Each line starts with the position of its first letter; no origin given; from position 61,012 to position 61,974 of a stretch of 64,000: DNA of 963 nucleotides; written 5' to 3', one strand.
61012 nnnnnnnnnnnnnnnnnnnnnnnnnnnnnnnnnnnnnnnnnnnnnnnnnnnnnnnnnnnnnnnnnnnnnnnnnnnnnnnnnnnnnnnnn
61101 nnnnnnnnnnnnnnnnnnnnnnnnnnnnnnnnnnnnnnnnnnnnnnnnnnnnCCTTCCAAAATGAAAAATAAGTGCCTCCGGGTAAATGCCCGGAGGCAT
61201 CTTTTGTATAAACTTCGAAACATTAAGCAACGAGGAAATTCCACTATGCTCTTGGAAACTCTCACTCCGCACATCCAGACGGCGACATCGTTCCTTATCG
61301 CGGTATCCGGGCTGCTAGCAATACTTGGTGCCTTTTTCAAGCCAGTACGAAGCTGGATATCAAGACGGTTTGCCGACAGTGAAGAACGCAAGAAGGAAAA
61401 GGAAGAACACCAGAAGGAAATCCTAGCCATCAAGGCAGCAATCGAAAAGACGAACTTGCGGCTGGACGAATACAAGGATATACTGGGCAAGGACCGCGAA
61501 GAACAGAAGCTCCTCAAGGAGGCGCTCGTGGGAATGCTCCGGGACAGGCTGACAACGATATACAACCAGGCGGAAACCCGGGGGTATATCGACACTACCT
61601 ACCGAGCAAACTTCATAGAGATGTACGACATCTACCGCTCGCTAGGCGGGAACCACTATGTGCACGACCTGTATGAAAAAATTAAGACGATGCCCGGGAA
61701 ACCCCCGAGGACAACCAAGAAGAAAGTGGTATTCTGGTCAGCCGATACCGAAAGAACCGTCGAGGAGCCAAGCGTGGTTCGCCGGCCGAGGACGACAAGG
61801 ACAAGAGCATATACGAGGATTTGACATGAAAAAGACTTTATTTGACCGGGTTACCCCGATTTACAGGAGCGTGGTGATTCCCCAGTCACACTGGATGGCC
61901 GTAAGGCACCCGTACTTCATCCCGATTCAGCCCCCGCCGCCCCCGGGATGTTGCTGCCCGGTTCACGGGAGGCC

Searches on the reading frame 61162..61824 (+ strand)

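Call 41: search_protein_families(library=pfam, proteins=[window:61162-61824:+], max_evalue=0.01)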
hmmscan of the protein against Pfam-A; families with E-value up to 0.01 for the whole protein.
window:61162-61824:+ (220 aa): 0 families

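Call 82: search_protein_families(library=phrogs, proteins=[window:61162-61824:+], max_evalue=0.001)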
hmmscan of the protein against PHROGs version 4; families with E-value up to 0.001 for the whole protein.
window:61162-61824:+ (220 aa): 3 families
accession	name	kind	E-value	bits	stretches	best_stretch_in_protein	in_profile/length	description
phrog_4105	-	unknown function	4.7e-15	56.7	1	104-181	23-100/103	-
phrog_4257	-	unknown function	3.8e-13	50.8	1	76-178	28-132/138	-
phrog_6453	-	unknown function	6.6e-05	24.4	1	153-177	71-95/100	-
